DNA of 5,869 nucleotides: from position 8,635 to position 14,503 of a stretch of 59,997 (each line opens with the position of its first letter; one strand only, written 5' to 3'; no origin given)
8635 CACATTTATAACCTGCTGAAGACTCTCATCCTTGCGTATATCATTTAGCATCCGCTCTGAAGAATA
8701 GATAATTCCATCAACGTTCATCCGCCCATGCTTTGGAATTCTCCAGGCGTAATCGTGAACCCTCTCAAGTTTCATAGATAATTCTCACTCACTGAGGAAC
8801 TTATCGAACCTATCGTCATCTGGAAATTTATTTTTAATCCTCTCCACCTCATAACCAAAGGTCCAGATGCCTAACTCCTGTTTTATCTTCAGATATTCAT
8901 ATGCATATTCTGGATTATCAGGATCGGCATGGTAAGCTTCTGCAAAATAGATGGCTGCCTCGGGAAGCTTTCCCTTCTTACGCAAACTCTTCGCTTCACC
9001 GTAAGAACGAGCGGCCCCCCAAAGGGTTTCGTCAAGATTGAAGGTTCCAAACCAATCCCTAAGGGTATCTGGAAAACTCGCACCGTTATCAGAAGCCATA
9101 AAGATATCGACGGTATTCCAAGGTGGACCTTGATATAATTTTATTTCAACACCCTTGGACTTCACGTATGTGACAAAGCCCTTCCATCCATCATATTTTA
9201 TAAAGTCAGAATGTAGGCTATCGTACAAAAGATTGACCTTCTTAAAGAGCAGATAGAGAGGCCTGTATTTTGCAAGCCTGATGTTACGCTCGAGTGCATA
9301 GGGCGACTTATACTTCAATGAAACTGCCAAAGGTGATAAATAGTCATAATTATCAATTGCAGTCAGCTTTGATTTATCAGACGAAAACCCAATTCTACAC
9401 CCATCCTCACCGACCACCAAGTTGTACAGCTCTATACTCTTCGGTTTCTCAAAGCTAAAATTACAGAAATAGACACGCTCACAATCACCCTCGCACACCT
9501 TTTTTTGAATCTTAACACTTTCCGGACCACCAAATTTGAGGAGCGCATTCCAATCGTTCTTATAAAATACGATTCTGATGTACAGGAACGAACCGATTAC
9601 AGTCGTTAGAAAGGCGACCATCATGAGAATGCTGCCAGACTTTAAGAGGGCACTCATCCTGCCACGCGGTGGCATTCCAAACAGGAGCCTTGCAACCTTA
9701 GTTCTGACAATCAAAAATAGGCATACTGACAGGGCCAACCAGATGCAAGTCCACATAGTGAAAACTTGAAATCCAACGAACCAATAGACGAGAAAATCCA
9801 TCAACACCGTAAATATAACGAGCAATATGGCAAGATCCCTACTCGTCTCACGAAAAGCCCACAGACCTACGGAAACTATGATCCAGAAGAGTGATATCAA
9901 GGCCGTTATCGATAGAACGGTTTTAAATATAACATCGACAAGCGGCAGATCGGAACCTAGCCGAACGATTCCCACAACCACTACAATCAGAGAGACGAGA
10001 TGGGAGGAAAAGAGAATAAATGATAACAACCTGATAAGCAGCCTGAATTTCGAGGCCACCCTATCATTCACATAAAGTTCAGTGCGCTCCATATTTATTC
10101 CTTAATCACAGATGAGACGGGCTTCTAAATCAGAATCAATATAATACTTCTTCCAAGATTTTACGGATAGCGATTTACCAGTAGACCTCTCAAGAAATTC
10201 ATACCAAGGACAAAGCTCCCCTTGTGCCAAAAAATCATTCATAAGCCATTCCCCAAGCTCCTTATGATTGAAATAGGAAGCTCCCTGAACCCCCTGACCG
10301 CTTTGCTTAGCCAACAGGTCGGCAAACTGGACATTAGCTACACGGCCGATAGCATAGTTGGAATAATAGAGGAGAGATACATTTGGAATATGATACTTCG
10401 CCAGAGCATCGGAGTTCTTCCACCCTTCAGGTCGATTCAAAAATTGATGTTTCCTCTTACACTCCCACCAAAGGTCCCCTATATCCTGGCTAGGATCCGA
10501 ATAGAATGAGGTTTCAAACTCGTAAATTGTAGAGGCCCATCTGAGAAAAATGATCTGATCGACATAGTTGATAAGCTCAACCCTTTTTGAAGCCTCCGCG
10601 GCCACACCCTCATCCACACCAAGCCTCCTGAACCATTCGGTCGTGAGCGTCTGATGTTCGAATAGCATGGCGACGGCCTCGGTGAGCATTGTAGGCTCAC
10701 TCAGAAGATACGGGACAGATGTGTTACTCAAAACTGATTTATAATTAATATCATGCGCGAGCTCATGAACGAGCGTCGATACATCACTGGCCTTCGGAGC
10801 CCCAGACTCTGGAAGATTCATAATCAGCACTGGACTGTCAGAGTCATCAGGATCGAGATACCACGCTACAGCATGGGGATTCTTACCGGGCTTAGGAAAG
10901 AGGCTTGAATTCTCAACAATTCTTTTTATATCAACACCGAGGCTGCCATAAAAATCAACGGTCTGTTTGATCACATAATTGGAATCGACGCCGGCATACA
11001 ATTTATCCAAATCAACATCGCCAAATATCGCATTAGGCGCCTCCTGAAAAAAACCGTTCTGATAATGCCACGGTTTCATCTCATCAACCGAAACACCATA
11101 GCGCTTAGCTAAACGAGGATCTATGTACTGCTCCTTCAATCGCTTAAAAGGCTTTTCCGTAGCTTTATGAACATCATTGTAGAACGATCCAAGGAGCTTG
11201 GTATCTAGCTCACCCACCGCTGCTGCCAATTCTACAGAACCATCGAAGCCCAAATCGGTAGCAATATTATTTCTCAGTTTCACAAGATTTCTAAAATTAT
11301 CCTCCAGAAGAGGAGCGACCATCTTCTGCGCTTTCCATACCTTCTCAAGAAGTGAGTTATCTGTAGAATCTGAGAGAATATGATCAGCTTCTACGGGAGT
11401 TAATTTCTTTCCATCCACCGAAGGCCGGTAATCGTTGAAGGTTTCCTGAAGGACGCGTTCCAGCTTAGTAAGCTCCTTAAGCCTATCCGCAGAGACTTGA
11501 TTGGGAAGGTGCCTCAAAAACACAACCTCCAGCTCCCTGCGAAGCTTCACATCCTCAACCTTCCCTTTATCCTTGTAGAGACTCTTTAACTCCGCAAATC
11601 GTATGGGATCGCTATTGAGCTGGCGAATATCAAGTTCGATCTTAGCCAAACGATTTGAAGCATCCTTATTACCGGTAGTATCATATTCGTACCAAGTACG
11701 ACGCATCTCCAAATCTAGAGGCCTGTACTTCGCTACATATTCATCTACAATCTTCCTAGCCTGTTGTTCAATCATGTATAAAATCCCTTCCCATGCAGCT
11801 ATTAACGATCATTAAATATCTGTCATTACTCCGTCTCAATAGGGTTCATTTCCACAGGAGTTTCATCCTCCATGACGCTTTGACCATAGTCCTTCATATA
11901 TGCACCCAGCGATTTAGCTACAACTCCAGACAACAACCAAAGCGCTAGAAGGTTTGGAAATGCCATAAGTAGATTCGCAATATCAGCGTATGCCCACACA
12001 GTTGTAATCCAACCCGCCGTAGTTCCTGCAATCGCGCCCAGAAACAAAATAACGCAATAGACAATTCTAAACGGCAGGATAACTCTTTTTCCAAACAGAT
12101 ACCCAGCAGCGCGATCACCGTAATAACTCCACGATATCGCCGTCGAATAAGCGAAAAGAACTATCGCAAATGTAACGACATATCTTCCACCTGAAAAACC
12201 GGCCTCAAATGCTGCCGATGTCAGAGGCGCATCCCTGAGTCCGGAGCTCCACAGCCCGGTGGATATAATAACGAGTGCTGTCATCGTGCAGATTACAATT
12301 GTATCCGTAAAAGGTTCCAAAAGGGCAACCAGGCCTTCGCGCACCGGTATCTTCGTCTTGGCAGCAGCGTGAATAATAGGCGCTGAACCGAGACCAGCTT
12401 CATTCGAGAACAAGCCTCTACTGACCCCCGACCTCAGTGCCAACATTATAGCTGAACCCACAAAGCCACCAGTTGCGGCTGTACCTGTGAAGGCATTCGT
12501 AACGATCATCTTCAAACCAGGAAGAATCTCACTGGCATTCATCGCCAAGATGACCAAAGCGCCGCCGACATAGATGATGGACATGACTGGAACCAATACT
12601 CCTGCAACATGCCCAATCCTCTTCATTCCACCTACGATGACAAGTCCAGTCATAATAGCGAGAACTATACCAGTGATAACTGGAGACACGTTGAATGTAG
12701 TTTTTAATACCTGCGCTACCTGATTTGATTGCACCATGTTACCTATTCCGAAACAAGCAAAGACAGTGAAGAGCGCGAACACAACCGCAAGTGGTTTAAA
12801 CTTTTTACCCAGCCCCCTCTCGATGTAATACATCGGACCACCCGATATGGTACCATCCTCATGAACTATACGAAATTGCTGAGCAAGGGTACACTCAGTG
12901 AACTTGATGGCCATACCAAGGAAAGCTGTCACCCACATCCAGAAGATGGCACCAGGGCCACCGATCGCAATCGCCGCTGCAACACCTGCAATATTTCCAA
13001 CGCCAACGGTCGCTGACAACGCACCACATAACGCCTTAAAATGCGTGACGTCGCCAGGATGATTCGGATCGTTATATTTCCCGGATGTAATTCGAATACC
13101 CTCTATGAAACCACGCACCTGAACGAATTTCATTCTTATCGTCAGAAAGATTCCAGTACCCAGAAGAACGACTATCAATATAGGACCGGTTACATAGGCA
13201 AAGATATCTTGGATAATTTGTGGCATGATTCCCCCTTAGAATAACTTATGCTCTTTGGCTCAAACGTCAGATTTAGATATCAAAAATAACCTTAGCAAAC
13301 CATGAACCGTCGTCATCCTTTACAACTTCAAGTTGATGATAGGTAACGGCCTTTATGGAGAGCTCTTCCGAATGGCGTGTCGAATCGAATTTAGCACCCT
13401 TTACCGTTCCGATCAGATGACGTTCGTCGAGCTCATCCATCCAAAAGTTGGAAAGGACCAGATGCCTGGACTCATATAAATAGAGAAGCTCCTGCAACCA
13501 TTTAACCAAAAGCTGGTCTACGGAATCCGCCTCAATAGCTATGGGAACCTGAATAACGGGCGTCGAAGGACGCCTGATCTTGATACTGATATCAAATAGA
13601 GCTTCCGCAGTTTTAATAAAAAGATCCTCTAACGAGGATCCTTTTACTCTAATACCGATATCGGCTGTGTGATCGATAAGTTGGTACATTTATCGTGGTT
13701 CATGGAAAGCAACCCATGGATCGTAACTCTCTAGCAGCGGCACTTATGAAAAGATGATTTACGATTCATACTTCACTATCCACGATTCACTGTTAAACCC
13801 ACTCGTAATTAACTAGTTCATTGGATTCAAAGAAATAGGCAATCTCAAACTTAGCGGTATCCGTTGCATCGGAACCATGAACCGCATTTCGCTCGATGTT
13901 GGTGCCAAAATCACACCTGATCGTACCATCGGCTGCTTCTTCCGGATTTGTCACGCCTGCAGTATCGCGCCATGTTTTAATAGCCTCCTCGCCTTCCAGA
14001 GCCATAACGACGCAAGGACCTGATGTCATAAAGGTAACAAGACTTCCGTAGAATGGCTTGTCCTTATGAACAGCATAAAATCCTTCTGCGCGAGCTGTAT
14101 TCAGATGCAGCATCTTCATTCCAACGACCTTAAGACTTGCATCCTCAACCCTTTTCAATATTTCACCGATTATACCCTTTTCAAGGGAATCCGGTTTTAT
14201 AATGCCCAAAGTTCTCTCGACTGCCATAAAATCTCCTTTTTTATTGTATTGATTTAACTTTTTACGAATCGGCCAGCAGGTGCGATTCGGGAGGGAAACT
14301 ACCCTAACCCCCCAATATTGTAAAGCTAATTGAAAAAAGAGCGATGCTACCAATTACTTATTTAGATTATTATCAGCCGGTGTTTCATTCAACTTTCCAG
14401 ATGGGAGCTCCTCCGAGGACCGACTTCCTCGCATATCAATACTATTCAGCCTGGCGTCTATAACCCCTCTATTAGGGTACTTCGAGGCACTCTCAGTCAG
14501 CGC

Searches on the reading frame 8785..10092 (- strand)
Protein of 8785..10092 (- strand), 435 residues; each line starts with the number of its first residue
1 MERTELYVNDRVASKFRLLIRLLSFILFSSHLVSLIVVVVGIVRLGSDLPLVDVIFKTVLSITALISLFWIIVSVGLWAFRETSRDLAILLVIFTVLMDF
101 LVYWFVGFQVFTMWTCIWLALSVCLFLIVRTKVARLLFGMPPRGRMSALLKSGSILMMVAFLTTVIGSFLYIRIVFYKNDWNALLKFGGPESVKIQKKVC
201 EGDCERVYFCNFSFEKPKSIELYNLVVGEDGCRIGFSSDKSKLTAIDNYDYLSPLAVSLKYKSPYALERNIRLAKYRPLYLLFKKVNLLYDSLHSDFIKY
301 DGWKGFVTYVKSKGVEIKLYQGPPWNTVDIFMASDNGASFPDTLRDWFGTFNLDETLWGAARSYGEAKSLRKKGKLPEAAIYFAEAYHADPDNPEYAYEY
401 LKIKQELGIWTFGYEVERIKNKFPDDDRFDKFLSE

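Call 18: search_protein_families(library=pfam, proteins=[window:8785-10092:-])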
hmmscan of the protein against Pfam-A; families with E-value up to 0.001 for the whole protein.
window:8785-10092:- (435 aa): 0 families

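Call 112: search_protein_families(library=pfam, proteins=[window:8785-10092:-], max_evalue=0.1)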
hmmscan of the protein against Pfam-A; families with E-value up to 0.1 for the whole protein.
window:8785-10092:- (435 aa): 3 families
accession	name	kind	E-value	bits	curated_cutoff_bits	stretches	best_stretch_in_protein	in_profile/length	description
PF13432.12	TPR_16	-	0.031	15.2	32.7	1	364-394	35-65/65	Tetratricopeptide repeat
PF07719.23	TPR_2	-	0.034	14.7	27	1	364-393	5-34/34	Tetratricopeptide repeat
PF13428.12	TPR_14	-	0.055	14.6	23.5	0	367-402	8-43/44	Tetratricopeptide repeat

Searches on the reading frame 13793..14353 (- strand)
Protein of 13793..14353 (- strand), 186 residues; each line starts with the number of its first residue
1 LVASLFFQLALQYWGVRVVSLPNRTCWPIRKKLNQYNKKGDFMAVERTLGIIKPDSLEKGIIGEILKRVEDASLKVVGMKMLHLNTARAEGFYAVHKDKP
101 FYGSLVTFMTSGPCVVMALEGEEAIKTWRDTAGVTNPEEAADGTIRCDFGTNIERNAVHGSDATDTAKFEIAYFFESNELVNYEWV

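Call 18: search_protein_families(library=pfam, proteins=[window:13793-14353:-])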
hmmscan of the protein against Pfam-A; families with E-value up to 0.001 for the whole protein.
window:13793-14353:- (186 aa): 1 family
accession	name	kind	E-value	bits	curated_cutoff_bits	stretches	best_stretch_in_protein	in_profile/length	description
PF00334.24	NDK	-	7.6e-53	178.4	27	1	46-179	1-134/135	Nucleoside diphosphate kinase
